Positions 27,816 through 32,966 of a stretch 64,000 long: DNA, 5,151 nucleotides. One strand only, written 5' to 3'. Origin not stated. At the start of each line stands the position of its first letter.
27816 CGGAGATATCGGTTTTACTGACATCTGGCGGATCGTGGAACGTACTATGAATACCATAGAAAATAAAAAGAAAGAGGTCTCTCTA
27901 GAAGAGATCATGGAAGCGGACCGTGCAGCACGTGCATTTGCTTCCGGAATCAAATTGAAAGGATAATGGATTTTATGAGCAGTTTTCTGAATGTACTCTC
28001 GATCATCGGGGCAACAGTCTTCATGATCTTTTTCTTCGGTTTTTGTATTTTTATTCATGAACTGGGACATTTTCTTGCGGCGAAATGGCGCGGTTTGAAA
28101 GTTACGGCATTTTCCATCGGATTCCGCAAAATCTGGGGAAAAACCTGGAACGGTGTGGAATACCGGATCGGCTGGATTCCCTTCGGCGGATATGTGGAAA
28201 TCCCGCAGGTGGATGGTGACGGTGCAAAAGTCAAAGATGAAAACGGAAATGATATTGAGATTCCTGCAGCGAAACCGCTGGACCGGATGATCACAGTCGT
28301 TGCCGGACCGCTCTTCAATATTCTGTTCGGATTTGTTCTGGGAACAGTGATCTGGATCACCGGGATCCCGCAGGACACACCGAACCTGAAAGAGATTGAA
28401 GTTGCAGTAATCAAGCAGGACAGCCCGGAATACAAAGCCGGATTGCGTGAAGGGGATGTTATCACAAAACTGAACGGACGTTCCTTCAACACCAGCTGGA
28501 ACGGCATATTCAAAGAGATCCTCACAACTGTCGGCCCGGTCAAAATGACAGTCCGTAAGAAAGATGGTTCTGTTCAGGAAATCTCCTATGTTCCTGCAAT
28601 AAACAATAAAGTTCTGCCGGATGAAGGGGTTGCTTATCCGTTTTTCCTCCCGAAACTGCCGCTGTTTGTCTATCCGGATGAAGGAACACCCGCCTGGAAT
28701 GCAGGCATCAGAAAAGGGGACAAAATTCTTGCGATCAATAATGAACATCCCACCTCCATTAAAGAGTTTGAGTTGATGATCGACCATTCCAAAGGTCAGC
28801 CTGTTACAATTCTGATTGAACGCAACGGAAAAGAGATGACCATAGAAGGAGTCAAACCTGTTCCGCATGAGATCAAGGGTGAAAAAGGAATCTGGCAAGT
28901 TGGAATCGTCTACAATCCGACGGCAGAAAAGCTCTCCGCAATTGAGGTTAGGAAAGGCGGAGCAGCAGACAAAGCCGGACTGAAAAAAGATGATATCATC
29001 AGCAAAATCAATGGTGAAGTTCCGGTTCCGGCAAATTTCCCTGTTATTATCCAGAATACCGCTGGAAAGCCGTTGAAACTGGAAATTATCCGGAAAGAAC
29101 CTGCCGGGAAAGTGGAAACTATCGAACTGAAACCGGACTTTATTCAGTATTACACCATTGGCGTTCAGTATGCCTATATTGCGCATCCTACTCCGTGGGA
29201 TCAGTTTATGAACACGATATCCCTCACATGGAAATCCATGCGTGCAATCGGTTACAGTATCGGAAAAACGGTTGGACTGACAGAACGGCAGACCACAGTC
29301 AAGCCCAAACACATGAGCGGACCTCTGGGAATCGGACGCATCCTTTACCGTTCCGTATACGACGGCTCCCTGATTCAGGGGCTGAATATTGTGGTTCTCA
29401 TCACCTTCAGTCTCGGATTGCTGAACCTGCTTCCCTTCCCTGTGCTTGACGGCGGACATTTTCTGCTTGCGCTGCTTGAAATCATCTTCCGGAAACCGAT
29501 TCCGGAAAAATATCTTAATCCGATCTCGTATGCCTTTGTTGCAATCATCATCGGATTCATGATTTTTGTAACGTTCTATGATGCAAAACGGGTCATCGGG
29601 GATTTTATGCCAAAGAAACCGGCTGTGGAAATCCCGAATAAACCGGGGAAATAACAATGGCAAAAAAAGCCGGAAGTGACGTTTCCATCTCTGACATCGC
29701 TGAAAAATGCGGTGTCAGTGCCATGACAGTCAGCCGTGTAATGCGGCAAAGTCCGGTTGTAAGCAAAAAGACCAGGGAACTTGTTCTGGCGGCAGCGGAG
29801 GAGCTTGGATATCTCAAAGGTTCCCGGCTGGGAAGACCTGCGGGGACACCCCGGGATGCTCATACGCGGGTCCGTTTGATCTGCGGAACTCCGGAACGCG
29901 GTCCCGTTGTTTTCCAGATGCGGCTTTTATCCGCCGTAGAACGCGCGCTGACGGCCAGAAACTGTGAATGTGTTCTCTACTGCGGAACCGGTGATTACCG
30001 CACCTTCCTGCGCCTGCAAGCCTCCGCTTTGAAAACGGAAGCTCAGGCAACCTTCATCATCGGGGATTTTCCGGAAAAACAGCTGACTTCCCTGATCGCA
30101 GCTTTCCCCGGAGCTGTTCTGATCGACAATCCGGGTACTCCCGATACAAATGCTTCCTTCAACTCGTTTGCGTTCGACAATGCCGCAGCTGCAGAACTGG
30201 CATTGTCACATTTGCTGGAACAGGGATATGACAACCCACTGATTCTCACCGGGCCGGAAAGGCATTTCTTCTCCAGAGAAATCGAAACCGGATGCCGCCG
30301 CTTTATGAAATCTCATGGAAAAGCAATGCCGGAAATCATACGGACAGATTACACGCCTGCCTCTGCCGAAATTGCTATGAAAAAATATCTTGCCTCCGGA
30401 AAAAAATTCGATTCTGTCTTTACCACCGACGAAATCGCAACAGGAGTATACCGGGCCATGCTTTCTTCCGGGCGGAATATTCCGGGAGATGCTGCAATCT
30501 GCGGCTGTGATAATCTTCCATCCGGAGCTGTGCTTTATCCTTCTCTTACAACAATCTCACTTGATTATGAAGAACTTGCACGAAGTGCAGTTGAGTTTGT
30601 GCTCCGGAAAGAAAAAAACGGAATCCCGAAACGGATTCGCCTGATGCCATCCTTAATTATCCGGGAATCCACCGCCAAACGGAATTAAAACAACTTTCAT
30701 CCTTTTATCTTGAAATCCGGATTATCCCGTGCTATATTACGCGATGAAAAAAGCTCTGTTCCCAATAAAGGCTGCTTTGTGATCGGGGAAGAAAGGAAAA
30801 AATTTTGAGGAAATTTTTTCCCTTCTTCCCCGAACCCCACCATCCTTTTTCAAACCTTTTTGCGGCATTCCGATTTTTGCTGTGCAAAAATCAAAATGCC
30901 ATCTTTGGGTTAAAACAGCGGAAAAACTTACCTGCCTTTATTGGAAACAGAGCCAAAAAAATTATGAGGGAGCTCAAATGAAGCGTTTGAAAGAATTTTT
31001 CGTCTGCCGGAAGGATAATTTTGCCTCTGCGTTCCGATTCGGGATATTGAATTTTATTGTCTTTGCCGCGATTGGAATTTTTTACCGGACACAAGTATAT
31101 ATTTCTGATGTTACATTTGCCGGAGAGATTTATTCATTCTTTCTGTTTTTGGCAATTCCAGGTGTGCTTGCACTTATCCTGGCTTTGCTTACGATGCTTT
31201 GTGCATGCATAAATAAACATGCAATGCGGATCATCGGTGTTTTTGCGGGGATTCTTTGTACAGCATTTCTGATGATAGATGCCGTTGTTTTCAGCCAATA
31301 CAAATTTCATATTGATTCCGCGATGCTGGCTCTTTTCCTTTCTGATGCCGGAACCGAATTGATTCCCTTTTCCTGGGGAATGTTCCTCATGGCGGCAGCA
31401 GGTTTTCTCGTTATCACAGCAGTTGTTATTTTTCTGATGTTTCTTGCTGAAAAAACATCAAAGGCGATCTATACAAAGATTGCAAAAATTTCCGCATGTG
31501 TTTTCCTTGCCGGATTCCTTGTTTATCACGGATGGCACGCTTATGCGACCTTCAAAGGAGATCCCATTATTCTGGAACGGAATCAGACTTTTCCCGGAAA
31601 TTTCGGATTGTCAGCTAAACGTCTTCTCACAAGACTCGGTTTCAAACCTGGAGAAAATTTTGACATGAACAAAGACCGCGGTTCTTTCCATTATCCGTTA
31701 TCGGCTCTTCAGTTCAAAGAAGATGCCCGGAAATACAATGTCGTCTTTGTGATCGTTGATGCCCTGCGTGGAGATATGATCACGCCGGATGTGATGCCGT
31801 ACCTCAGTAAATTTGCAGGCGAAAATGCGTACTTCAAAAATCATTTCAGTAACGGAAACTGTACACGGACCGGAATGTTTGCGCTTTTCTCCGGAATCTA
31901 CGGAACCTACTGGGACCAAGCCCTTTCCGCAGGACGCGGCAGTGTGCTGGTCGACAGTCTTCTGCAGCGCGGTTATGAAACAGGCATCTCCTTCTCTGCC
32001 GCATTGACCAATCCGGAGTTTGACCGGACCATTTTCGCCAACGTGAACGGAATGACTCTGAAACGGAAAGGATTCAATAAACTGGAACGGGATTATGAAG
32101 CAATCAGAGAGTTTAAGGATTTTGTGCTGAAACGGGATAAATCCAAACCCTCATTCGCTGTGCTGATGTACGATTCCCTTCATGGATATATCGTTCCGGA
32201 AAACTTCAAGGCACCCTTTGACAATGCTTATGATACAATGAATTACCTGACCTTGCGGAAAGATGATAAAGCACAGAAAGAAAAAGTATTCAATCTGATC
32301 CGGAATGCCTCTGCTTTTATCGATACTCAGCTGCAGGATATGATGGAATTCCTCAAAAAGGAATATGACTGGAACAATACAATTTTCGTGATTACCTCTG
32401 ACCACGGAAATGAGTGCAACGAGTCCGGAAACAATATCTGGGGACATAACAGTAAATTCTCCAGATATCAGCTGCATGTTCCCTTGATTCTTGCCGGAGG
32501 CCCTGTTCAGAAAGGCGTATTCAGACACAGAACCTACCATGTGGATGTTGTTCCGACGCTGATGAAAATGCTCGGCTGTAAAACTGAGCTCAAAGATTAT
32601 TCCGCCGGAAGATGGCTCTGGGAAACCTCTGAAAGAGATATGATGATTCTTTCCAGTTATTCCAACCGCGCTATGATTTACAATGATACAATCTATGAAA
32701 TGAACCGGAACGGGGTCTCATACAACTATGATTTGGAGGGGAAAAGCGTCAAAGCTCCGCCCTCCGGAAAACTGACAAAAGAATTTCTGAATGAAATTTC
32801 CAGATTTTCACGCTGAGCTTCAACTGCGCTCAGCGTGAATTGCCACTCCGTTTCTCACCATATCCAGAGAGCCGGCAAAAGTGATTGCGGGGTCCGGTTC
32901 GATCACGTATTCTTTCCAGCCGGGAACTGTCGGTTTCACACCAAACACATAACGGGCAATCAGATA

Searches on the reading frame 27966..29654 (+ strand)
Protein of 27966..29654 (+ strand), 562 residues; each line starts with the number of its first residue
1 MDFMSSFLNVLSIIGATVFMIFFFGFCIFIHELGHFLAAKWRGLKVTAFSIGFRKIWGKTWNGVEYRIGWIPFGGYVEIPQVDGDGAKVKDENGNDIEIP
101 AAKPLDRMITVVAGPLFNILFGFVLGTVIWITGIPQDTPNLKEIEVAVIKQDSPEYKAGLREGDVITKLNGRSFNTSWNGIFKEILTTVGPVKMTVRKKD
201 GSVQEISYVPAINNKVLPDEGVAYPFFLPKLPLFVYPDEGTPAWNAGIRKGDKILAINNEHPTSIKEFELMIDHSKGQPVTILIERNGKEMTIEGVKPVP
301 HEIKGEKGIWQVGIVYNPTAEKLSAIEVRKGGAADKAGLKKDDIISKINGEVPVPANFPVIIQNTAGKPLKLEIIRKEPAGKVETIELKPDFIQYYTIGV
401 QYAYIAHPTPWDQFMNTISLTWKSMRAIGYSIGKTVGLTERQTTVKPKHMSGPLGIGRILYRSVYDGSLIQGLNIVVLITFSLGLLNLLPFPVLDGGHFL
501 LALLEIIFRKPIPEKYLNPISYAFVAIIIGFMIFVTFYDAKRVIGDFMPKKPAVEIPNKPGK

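Call 66: search_protein_families(library=pfam, proteins=[window:27966-29654:+], max_evalue=0.0001)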
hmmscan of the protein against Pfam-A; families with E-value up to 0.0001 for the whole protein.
window:27966-29654:+ (562 aa): 5 families
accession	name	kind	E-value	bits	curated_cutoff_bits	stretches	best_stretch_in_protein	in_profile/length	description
PF02163.28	Peptidase_M50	-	4.8e-47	160.6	27.2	1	20-529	2-219/221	Peptidase family M50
PF17820.7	PDZ_6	-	7e-26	90.2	27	2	236-286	4-54/54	PDZ domain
PF13180.12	PDZ_2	-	1.1e-21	77.4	27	1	237-294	19-77/80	PDZ domain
PF00595.29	PDZ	-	1.3e-17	64.3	23.2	0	141-176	24-59/81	PDZ domain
PF14685.13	PDZ_Tricorn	-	5e-08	33.3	25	0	152-205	30-85/88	Tricorn protease PDZ domain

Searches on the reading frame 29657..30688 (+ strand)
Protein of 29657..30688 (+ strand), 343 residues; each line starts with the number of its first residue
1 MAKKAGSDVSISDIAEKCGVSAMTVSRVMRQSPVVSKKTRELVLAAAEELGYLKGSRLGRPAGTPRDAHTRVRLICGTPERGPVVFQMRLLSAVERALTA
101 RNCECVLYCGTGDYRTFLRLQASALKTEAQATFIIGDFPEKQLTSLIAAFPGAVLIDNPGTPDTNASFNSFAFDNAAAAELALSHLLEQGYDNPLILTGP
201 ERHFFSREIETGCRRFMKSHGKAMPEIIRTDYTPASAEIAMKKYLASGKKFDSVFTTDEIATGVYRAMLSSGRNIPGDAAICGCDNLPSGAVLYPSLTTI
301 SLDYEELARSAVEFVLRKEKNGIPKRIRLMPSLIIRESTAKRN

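Call 67: search_protein_families(library=pfam, proteins=[window:29657-30688:+], max_evalue=0.0001)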
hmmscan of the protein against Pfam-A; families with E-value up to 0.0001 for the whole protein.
window:29657-30688:+ (343 aa): 3 families
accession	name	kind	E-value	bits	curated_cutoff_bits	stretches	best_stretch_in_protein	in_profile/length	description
PF13377.12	Peripla_BP_3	-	9.2e-21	75.1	26.5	1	184-339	2-167/167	Periplasmic binding protein-like domain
PF00356.27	LacI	-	6.4e-16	58.3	27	1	10-53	1-44/46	Bacterial regulatory proteins, lacI family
PF00532.27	Peripla_BP_1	-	2.8e-08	34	22.2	1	88-317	17-259/281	Periplasmic binding proteins and sugar binding domain of LacI family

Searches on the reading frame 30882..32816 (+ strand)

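Call 66: search_protein_families(library=pfam, proteins=[window:30882-32816:+], max_evalue=0.0001)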
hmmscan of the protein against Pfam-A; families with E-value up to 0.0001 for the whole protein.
window:30882-32816:+ (644 aa): 2 families
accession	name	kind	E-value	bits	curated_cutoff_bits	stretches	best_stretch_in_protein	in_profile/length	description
PF00884.28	Sulfatase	-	4e-28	99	25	1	286-565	2-300/301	Sulfatase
PF11893.13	DUF3413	-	2e-27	96.4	27.1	1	50-278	15-248/248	Domain of unknown function (DUF3413)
